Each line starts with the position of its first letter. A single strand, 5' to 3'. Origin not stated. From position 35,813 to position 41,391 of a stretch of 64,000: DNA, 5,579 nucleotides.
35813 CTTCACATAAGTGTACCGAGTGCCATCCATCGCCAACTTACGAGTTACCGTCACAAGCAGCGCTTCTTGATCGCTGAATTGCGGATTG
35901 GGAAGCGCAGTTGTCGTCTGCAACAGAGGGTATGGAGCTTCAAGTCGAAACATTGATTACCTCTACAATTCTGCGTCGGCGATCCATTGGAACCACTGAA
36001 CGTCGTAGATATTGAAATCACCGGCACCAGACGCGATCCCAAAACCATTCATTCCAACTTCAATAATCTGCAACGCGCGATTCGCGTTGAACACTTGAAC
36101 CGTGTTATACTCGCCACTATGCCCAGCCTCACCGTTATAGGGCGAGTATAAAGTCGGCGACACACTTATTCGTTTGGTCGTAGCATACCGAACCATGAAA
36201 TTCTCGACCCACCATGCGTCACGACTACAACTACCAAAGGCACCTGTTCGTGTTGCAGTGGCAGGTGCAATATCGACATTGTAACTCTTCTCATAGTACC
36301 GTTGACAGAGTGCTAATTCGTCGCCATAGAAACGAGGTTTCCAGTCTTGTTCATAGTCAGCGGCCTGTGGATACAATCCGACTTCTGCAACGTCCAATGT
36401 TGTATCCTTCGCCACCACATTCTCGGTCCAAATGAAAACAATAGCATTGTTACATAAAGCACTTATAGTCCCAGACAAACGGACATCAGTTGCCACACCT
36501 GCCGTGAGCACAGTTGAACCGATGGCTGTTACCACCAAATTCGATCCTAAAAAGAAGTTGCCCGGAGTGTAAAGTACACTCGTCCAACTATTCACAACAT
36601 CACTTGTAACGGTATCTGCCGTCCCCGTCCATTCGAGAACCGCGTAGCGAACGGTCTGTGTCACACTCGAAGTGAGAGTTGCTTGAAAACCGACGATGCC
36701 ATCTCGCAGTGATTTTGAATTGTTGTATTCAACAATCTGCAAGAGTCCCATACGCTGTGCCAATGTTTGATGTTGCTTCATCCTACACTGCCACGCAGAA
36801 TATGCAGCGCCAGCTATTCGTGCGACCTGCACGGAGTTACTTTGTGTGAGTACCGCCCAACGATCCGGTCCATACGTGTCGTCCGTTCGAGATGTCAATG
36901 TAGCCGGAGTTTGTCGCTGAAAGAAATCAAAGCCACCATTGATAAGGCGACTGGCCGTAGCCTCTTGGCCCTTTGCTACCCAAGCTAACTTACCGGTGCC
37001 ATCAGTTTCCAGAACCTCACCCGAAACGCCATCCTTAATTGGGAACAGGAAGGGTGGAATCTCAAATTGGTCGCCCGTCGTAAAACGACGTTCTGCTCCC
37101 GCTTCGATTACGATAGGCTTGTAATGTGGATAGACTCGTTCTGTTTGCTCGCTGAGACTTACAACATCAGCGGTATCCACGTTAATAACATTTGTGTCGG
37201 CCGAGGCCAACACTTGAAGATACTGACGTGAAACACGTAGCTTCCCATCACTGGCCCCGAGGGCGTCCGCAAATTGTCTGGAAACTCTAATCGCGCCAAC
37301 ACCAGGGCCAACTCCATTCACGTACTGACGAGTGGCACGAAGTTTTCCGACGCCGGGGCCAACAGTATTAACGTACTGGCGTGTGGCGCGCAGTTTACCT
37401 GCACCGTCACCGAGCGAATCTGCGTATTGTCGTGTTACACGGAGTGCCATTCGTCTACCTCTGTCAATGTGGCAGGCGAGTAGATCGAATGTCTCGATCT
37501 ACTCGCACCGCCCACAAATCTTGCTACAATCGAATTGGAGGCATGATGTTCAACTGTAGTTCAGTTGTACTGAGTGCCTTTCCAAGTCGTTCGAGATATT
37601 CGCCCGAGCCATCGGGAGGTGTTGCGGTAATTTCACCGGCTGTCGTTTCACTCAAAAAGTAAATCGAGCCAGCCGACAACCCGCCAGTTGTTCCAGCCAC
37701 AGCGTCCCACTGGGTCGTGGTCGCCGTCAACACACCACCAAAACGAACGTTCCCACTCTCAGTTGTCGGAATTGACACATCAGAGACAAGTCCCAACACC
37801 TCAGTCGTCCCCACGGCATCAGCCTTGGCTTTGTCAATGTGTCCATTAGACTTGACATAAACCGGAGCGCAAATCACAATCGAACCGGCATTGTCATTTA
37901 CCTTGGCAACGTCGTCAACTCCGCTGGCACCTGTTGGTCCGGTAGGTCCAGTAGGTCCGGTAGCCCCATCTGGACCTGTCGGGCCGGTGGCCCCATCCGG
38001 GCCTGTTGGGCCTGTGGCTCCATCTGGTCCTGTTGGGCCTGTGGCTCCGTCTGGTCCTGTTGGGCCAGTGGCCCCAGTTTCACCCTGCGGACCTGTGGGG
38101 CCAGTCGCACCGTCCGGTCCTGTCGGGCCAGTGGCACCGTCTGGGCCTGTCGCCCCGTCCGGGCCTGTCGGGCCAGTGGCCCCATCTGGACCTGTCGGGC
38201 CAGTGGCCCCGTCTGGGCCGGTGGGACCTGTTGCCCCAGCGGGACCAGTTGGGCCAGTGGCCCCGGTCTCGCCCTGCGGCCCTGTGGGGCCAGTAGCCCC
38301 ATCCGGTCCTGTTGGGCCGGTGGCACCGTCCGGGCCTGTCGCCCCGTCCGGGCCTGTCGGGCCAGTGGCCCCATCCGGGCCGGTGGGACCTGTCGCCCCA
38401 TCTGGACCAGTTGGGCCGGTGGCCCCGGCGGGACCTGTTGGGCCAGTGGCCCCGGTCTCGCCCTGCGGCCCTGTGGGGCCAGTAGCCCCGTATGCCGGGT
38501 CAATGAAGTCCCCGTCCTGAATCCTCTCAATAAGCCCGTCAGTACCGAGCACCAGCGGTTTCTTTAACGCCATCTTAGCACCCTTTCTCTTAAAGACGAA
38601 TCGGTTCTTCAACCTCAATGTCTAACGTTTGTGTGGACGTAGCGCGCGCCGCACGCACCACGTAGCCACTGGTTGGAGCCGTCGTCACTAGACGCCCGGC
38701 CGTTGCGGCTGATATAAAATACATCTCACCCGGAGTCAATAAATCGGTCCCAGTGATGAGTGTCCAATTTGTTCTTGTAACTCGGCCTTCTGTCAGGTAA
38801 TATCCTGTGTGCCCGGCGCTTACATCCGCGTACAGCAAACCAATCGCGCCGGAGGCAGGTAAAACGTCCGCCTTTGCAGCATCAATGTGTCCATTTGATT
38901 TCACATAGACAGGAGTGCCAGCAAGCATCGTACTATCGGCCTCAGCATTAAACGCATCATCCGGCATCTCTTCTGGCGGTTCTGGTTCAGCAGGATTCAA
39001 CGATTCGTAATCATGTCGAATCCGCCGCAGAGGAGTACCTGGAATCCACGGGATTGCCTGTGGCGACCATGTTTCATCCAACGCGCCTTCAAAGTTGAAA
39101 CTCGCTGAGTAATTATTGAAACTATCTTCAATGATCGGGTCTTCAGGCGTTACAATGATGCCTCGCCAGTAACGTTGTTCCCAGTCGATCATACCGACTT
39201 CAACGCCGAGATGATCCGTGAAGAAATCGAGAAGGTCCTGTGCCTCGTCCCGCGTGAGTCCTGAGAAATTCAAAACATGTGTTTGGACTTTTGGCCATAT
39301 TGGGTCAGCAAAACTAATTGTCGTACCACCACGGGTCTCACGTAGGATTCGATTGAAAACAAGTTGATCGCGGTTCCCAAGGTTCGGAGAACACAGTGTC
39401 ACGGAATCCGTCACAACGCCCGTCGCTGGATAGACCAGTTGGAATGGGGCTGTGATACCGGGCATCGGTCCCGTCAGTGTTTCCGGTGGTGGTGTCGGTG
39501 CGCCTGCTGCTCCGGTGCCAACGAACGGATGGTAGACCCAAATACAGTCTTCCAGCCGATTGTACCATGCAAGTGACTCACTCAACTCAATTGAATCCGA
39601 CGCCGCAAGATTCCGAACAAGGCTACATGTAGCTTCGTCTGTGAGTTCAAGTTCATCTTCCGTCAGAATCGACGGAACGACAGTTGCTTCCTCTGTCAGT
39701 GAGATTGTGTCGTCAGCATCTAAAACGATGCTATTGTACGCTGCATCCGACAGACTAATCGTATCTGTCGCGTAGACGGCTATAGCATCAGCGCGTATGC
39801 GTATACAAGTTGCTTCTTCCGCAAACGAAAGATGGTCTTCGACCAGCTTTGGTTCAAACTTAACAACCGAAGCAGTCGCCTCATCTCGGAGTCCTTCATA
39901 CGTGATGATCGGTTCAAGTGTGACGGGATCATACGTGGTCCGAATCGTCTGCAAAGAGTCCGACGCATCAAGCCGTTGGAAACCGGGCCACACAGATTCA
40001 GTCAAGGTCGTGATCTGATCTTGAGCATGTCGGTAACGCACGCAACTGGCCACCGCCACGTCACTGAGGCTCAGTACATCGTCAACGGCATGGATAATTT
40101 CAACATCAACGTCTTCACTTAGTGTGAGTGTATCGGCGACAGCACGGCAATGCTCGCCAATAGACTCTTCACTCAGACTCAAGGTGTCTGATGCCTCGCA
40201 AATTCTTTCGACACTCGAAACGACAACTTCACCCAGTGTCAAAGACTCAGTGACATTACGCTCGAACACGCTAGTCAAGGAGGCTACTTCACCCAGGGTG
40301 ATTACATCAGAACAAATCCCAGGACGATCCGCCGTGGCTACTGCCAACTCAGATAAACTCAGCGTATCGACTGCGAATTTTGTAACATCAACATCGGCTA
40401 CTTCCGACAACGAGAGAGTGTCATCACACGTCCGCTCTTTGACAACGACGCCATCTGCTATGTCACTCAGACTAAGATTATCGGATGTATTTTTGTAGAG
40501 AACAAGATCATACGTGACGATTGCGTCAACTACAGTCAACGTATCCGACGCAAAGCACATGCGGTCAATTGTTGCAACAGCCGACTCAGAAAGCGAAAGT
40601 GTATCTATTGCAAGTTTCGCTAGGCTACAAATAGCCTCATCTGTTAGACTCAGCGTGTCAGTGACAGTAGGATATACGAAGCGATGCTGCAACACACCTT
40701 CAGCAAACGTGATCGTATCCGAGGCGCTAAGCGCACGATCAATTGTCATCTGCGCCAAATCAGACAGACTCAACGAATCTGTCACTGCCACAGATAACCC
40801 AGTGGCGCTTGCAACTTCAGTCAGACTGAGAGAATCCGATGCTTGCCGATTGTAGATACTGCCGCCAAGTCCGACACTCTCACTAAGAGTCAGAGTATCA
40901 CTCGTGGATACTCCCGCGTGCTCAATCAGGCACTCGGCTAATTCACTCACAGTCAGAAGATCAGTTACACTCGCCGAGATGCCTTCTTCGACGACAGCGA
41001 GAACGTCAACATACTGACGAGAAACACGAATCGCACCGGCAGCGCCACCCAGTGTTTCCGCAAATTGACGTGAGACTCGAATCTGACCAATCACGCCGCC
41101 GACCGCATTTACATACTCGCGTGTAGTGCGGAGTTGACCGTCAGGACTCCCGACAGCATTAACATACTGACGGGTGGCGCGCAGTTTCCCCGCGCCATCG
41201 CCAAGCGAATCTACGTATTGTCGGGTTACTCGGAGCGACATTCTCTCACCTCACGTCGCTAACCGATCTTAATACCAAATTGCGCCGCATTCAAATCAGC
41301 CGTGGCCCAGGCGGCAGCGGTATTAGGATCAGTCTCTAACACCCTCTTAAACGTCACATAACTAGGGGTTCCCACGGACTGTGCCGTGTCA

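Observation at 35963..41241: Modular tail fibers: shared N-terminal RVTRQY repeat module on two fibers and a shared C-terminal domain between a fiber and a collagen-like protein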

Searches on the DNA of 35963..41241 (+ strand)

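Call 7: search_dna_similar(query=window:35963-41241:+, collection=phages, mode=near, max_rows=20)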
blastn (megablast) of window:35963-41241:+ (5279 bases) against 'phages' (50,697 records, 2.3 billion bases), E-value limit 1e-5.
No match.

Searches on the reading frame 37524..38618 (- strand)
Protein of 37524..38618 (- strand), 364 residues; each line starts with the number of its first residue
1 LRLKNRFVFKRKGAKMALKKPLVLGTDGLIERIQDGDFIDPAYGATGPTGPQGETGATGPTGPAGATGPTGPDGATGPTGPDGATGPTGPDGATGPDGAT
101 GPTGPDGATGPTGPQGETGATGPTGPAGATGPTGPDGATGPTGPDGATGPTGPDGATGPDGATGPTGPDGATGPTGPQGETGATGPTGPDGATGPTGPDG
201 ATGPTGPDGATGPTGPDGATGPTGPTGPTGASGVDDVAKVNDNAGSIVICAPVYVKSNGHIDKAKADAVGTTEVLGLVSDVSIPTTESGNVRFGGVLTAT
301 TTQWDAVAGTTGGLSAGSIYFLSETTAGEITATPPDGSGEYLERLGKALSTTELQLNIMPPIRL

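Call 5: search_protein_families(library=pfam, proteins=[window:37524-38618:-], max_evalue=0.1)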
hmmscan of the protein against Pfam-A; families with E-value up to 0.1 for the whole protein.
window:37524-38618:- (364 aa): 1 family
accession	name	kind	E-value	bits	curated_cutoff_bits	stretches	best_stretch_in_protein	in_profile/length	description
PF01391.23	Collagen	-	3.5e-30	104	27.2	4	44-99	4-59/60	Collagen triple helix repeat (20 copies)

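Call 6: search_protein_families(library=phrogs, proteins=[window:37524-38618:-], max_evalue=0.01)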
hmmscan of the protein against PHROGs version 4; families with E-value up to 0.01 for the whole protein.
window:37524-38618:- (364 aa): 35 families (the best 25 are shown)
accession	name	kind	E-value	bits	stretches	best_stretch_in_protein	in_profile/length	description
phrog_6320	-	tail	4.4e-54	185.5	2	119-235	83-211/745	tail fiber protein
phrog_5073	-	tail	8.8e-50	171.2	2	128-296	261-403/519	tail fiber protein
phrog_819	-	tail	1.4e-40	140.4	2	118-234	477-593/1024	tail protein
phrog_8745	-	tail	1.5e-40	139.5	2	42-168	1384-1513/1803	tail fiber protein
phrog_1806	-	tail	1.6e-30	107.4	4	43-163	114-232/276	collagen like minor tail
phrog_30509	-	tail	1.1e-29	104.4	4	158-274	42-159/254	collagen like minor tail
phrog_366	-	tail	7.6e-28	99.1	3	155-255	309-388/474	tail fiber protein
phrog_17587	-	tail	1.4e-25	90.9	3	35-110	339-414/641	tail fiber protein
phrog_29268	-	unknown function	1e-24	87.7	2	31-157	411-537/653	-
phrog_3420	-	unknown function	3.9e-24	85.3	1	43-235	139-351/929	-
phrog_28263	-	tail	5.5e-24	84.5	1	39-315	605-873/1400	tail fiber protein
phrog_34255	-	unknown function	3.3e-21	75.8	2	35-197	273-440/1044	-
phrog_18350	-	tail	9.2e-21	75.7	2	137-252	99-217/253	tail fiber protein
phrog_1658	-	unknown function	1.1e-20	75.5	4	176-246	46-116/239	-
phrog_38766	-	head and packaging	3.2e-20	73.1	2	170-235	109-174/478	virion structural protein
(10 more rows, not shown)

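Call 70: search_protein_families(library=ncbifam, proteins=[window:37524-38573:-], max_evalue=0.01)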
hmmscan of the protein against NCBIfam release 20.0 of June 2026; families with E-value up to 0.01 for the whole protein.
window:37524-38573:- (349 aa): 3 families
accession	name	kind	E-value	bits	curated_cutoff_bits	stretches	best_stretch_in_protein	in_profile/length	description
NF038329.2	gly_rich_SclB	equivalog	8.4e-35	120.5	325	1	25-221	116-313/442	LPXTG-anchored collagen-like adhesin Scl2/SclB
NF046116.1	adhesin_Lcl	equivalog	1.2e-28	99.9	500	1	29-220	72-267/431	collagen-like adhesin Lcl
NF038330.1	adhesin_SclA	exception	5.9e-20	72.3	400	2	62-225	117-279/405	LPXTG-anchored collagen-like adhesin Scl1/SclA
